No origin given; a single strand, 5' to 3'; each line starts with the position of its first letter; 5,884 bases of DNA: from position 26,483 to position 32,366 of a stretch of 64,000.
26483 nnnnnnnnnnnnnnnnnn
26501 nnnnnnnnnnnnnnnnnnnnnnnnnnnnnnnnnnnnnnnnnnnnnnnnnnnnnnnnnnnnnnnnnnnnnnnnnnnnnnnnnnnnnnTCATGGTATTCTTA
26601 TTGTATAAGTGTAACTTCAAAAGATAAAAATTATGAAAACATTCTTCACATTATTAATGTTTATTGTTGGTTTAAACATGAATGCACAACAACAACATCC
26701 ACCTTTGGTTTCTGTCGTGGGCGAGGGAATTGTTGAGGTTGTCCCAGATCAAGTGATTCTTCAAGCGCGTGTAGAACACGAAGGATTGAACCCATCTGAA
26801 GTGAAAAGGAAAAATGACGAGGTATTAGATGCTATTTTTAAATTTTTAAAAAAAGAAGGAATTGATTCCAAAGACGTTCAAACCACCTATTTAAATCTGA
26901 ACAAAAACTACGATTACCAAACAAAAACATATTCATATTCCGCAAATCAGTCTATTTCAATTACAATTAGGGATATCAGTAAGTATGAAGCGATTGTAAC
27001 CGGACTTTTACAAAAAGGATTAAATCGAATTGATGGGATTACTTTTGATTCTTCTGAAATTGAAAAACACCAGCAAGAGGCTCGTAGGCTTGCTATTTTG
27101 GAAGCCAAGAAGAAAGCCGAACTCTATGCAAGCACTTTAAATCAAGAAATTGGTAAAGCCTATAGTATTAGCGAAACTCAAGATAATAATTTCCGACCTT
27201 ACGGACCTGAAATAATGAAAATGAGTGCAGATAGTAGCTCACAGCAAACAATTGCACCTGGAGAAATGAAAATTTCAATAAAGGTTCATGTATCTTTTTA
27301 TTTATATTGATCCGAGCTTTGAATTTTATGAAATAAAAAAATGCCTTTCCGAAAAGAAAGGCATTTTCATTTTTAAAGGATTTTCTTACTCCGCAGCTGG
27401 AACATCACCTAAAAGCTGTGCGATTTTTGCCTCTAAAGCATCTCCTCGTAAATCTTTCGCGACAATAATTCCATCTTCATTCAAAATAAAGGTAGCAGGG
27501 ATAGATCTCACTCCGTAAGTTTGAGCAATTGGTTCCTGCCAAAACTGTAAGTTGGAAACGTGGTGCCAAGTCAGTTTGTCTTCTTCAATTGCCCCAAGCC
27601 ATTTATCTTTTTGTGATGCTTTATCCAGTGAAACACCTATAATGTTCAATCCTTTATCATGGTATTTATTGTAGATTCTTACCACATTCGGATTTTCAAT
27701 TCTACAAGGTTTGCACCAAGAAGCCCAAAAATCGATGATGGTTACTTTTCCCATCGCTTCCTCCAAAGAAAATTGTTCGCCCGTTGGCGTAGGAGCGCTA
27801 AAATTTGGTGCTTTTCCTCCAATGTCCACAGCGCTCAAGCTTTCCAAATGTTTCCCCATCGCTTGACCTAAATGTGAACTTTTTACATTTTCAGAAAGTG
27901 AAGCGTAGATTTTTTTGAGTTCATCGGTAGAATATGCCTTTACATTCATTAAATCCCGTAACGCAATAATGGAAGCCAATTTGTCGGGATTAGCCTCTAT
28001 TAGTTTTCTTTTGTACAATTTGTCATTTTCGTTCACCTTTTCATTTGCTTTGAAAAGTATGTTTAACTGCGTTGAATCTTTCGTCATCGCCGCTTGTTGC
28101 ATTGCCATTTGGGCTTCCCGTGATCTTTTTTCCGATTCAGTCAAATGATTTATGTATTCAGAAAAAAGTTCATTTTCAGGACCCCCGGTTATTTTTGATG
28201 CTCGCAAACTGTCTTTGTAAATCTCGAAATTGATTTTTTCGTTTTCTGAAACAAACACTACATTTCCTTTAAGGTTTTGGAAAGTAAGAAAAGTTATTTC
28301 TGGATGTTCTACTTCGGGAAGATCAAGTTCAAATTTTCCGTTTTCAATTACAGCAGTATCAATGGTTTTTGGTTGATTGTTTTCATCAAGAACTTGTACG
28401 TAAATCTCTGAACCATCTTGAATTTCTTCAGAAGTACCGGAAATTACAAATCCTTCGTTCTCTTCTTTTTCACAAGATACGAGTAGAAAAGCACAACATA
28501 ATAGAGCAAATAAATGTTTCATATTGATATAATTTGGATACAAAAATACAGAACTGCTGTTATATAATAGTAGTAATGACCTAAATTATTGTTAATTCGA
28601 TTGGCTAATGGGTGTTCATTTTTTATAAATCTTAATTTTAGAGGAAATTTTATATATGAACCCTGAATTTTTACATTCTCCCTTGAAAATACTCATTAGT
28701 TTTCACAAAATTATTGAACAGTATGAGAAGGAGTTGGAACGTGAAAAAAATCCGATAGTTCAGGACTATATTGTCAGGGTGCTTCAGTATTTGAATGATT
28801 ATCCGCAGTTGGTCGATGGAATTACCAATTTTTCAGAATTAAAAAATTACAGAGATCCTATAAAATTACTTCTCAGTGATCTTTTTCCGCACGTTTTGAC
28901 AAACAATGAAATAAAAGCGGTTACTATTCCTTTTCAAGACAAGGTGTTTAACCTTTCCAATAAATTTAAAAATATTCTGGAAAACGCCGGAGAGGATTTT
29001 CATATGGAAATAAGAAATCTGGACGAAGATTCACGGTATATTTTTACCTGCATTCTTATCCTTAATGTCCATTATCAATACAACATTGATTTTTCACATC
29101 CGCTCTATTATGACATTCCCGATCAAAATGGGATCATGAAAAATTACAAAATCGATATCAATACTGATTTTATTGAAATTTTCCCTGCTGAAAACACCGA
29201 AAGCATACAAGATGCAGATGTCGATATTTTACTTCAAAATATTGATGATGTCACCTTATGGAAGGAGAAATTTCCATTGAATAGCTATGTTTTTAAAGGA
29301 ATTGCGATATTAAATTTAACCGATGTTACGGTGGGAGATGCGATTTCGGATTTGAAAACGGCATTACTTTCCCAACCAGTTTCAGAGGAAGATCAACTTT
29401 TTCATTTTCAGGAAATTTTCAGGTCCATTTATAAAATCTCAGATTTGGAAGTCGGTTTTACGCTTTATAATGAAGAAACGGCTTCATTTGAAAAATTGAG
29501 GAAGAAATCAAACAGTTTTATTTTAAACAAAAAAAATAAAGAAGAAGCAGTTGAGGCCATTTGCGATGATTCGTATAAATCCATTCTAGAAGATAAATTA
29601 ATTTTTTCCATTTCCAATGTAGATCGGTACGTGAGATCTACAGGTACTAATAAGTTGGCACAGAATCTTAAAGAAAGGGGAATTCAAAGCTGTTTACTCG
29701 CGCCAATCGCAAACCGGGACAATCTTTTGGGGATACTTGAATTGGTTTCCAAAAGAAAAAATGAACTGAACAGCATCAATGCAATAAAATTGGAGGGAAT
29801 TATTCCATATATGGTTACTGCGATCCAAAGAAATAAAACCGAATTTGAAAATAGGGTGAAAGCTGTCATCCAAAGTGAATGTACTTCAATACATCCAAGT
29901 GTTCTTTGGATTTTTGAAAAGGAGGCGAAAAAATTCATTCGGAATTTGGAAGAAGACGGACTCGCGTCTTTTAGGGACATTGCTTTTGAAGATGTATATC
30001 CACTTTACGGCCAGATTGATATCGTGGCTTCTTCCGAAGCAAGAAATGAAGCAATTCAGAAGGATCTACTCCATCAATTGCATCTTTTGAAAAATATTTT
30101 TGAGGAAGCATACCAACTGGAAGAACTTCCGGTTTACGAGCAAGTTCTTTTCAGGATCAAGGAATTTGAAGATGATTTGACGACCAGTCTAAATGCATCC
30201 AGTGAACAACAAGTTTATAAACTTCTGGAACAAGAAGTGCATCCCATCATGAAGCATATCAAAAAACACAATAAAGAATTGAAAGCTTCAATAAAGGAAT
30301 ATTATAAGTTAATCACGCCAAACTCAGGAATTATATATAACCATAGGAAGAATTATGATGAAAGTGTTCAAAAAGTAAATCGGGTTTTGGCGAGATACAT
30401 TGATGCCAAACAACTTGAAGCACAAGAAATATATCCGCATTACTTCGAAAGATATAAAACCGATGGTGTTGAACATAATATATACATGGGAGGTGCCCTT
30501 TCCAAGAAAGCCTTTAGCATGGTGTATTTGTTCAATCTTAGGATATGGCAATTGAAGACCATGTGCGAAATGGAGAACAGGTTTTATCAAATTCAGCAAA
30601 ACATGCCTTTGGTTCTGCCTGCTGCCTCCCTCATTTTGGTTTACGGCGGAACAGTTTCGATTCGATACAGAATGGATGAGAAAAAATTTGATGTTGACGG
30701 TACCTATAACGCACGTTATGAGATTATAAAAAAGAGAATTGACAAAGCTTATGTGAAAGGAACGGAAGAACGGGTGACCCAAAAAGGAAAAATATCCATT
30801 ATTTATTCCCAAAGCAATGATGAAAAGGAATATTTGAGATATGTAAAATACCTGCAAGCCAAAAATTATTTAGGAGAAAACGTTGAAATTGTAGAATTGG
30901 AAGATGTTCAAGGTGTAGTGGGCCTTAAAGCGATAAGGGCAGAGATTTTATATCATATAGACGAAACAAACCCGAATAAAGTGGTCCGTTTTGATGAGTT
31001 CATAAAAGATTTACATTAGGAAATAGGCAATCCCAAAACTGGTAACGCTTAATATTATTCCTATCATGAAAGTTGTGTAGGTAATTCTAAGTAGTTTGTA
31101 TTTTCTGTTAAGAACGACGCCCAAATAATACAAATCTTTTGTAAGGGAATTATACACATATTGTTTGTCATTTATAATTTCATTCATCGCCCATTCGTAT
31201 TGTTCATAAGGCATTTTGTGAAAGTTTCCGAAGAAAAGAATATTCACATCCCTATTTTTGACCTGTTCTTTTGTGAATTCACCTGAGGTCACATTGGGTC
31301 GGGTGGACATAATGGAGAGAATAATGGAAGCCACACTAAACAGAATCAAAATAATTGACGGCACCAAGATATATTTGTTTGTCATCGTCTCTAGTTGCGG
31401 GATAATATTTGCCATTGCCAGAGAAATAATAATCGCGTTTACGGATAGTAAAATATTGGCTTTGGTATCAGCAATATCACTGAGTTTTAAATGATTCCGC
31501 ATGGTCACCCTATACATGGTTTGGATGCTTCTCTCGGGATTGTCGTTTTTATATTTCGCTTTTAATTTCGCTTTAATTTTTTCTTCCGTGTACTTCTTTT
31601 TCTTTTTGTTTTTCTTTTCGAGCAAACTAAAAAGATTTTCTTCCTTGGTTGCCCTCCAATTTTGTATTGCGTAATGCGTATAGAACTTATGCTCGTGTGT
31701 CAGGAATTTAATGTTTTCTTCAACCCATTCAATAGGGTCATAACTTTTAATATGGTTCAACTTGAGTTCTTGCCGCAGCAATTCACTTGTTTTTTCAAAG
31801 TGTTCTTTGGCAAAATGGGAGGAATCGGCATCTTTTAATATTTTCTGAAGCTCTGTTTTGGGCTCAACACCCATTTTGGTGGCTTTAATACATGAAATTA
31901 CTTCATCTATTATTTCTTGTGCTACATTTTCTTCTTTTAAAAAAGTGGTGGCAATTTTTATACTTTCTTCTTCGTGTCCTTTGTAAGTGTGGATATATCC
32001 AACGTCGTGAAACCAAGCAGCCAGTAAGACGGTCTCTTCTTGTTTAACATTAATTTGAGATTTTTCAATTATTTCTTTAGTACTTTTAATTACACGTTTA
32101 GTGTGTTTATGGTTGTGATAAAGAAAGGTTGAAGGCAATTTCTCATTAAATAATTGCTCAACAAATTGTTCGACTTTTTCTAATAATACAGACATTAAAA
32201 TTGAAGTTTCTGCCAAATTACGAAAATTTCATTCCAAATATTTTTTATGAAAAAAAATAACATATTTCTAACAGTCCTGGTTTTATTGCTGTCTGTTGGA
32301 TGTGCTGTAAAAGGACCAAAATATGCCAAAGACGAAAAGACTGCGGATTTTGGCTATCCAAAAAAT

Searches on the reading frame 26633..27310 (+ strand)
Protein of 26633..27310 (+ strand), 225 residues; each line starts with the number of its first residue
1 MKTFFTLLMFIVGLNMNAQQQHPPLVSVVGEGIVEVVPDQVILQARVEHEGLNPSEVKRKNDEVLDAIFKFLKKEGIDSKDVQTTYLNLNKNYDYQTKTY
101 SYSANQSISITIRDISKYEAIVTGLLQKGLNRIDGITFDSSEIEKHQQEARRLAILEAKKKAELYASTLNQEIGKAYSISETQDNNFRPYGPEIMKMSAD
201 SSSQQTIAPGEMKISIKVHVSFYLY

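Call 43: search_protein_families(library=pfam, proteins=[window:26633-27310:+], max_evalue=0.001)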
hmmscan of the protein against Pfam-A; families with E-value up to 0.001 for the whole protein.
window:26633-27310:+ (225 aa): 1 family
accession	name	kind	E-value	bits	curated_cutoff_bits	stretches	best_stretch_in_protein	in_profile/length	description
PF04402.19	SIMPL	-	6.2e-50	170.7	25.2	1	26-222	1-205/205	Protein of unknown function (DUF541)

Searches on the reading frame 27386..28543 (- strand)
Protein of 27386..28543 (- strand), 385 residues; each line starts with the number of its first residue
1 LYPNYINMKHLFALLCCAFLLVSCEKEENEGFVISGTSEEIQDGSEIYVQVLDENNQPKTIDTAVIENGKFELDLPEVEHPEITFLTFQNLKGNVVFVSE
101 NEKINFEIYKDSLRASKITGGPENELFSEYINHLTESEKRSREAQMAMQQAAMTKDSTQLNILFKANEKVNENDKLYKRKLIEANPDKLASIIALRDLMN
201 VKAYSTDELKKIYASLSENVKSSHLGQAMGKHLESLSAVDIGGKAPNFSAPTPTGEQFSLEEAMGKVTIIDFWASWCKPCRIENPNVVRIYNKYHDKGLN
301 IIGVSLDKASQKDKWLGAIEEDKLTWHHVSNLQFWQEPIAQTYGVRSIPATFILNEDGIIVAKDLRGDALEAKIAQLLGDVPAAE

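Call 43: search_protein_families(library=pfam, proteins=[window:27386-28543:-], max_evalue=0.001)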
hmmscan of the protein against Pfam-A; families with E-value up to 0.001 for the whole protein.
window:27386-28543:- (385 aa): 7 families
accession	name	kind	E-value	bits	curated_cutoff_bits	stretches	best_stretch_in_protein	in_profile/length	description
PF00578.27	AhpC-TSA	-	3.2e-21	76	26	1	241-362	1-123/124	AhpC/TSA family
PF08534.16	Redoxin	-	5.8e-17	62.3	26.6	1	242-368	3-136/148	Redoxin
PF14289.11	DUF4369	-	1.9e-16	60.8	25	1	32-127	1-91/91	Domain of unknown function (DUF4369)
PF13905.12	Thioredoxin_8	-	6.6e-15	55.7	27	1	265-359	1-93/94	Thioredoxin-like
PF00085.26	Thioredoxin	-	1.3e-08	35.2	23.5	1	265-309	18-61/103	Thioredoxin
PF13098.12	Thioredoxin_2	-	1.4e-05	25.8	27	1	265-377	5-103/104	Thioredoxin-like domain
PF00255.25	GSHPx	-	0.00036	20.5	27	0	248-306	4-61/108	Glutathione peroxidase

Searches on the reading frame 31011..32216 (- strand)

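Call 43: search_protein_families(library=pfam, proteins=[window:31011-32216:-], max_evalue=0.001)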
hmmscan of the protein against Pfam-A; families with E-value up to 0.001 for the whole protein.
window:31011-32216:- (401 aa): 2 families
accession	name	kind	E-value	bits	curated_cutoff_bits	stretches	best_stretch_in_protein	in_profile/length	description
PF18967.5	PycTM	-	8.4e-36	123.1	27.2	1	280-386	6-107/107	Pycsar effector protein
PF01966.28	HD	-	3.4e-08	34.2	22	1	37-134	3-114/116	HD domain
